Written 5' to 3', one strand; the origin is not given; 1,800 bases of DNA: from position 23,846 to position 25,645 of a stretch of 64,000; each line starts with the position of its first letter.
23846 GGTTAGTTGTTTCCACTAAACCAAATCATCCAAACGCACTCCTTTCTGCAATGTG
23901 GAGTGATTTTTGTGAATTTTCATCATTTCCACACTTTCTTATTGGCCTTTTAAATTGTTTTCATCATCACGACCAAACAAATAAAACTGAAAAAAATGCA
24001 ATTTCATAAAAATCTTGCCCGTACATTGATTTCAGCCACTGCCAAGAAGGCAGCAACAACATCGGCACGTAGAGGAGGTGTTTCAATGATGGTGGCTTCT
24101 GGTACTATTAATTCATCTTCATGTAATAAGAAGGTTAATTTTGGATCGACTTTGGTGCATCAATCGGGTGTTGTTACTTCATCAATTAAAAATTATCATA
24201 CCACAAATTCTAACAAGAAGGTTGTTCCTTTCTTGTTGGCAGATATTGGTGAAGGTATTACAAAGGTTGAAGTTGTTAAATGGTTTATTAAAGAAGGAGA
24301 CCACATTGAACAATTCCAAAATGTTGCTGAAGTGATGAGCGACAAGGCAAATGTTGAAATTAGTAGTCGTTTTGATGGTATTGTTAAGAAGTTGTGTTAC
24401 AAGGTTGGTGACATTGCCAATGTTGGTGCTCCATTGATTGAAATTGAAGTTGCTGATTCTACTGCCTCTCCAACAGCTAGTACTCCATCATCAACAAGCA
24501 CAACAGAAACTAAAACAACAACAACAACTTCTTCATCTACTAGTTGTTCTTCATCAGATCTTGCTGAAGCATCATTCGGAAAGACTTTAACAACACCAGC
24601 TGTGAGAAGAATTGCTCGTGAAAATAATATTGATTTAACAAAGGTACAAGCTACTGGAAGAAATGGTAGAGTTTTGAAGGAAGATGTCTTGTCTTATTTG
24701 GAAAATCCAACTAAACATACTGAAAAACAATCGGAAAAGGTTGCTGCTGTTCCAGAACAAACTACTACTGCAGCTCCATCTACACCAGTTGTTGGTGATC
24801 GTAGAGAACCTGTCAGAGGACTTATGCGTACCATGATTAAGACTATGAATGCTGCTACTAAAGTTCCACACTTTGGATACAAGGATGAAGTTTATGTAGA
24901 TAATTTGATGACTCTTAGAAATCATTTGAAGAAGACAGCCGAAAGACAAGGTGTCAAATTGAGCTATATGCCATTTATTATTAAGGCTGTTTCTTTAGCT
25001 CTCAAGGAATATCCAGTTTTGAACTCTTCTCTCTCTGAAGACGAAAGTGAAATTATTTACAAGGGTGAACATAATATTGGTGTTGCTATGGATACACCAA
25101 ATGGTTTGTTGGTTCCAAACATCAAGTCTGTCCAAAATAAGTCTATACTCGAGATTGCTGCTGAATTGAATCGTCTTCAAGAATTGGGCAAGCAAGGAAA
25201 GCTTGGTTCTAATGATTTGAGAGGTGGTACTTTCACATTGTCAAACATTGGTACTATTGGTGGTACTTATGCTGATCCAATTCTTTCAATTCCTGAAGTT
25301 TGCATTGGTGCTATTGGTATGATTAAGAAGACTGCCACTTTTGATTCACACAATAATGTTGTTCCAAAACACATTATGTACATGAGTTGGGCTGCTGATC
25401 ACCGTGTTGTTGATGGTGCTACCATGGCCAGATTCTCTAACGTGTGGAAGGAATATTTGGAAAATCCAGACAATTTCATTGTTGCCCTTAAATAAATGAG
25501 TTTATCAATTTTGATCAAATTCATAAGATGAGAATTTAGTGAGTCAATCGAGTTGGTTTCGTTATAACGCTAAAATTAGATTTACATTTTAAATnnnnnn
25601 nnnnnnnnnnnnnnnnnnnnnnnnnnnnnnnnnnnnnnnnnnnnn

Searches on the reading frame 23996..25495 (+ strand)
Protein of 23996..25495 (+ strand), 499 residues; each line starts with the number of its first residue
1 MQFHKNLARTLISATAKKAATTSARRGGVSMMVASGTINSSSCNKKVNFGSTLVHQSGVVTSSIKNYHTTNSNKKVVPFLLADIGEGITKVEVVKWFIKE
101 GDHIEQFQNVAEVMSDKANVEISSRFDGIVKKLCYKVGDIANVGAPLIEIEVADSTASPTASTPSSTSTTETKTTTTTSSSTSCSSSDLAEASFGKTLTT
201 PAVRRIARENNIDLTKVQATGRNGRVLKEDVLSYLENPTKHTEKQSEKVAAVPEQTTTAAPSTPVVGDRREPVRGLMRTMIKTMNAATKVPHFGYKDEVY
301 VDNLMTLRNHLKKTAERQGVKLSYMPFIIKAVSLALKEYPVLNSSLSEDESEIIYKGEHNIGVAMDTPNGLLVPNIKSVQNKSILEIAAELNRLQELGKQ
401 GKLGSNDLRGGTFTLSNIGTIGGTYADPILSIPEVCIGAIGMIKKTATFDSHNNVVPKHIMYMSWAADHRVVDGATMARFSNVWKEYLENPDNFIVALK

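Call 36: search_protein_families(library=pfam, proteins=[window:23996-25495:+], max_evalue=0.001)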
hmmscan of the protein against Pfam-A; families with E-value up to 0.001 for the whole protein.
window:23996-25495:+ (499 aa): 4 families
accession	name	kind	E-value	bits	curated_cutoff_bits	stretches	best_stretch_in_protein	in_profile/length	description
PF00198.28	2-oxoacid_dh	-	2.1e-84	283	23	1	268-494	4-230/232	2-oxoacid dehydrogenases acyltransferase (catalytic domain)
PF00364.28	Biotin_lipoyl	-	5.9e-19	68.1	22.1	1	81-150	5-73/73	Biotin-requiring enzyme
PF02817.22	E3_binding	-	6.1e-16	58.8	23.7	1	198-232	2-36/36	e3 binding domain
PF13533.13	Biotin_lipoyl_2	-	3.8e-05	23.8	29.8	0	120-151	1-32/32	Biotin-lipoyl like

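Call 64: find_encoding_contigs(protein=window:23996-25492:+, flank=1000, max_places=3)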
Protein window:23996-25492:+ (499 aa): no gene with exactly this product is on record in the collection.

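Call 66: find_homologous_proteins(query=window:23996-25492:+, max_evalue=1e-30)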
Query window:23996-25492:+ (499 aa): 5842 proteins with E <= 1e-30 among 8000 candidates; the best 120 are listed.
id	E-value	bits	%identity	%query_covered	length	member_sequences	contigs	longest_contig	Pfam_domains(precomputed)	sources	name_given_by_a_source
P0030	0.0e+0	1092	100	100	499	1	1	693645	PF02817.23,PF00198.29,PF00364.29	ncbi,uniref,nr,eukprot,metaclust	ncbi:dihydrolipoamide branched chain transacylase E2 [Naegleria gruberi]|uniref:Dihydrolipoamide ace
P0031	2.1e-253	859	84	91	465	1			PF02817.23,PF00198.29,PF00364.29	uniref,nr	uniref:Dihydrolipoamide acetyltransferase component of pyruvate dehydrogenase complex n=1 Tax=Naegle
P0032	9.4e-222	755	74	91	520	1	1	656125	PF02817.23,PF00198.29,PF00364.29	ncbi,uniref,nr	ncbi:hypothetical protein C9374_004200 [Naegleria lovaniensis]|uniref:Dihydrolipoamide acetyltransfe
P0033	5.6e-217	739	74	91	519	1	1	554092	PF02817.23,PF00198.29,PF00364.29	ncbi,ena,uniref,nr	ncbi:hypothetical protein FDP41_009718 [Naegleria fowleri]|uniref:Dihydrolipoamide acetyltransferase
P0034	5.5e-215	733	69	99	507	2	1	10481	PF02817.23,PF00198.29,PF00364.29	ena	-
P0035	3.9e-201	687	70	87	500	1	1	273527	PF02817.23,PF00198.29,PF00364.29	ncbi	ncbi:hypothetical protein ABK040_008199 [Willaertia magna]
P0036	2.5e-165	569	52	86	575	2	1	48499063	PF25984.1,PF02817.23,PF00198.29,PF00364.29,PF25919.1,PF25917.1,PF25997.1,PF26018.1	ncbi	ncbi:hypothetical protein V3C99_012238 [Haemonchus contortus]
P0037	5.8e-161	554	60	87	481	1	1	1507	PF02817.23,PF00198.29,PF00364.29,PF25997.1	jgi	jgi:2-oxoisovalerate dehydrogenase E2 component (dihydrolipoyl transacylase)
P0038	8.0e-161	554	56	96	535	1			PF02817.23,PF00198.29,PF00364.29,PF25917.1,PF25997.1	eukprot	eukprot:GEZU01038842.1.p1 GENE.GEZU01038842.1~~GEZU01038842.1.p1 ORF type:complete len:536 (+),score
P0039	8.7e-161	554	51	86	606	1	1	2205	PF25984.1,PF02817.23,PF00198.29,PF00364.29,PF25919.1,PF25917.1,PF25997.1,PF26018.1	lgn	-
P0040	4.9e-158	545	49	84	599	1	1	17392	PF25984.1,PF02817.23,PF00198.29,PF00364.29,PF25919.1,PF25997.1,PF26018.1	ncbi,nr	ncbi:UNVERIFIED_CONTAM: hypothetical protein HDU68_010968 [Siphonaria sp. JEL0065]|nr:hypothetical p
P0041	1.4e-157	543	44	84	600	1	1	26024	PF25984.1,PF02817.23,PF00198.29,PF00364.29,PF25917.1,PF25997.1,PF26018.1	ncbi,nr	ncbi:hypothetical protein HDU98_006126 [Podochytrium sp. JEL0797]|nr:hypothetical protein HDU98_0061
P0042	1.9e-157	543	44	84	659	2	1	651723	PF25984.1,PF02817.23,PF00198.29,PF00364.29,PF25919.1,PF25917.1,PF25997.1,PF26018.1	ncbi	ncbi:hypothetical protein BCR33DRAFT_678243, partial [Rhizoclosmatium globosum]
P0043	3.6e-155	535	51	85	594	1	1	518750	PF25984.1,PF02817.23,PF00198.29,PF00364.29,PF25917.1,PF25997.1,PF26018.1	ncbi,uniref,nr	ncbi:Dbt1p [Parelaphostrongylus tenuis]|uniref:Dihydrolipoamide acetyltransferase component of pyruv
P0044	3.3e-154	532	43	84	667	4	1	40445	PF25984.1,PF02817.23,PF00198.29,PF00364.29,PF25917.1,PF25997.1,PF26018.1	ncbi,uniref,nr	ncbi:dihydrolipoyllysine-residue (2-methylpropanoyl)transferase [Chytriomyces confervae]|uniref:Dihy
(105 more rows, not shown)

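Call 67: find_encoding_contigs(protein=P0030, flank=10000, max_places=2)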
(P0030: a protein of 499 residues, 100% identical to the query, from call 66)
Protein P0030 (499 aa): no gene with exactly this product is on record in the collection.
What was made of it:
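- Tried and rejected: Looking up the N. gruberi annotation around the locus through the neighbouring E2 protein failed, because it was not on record (calls 64, 67).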
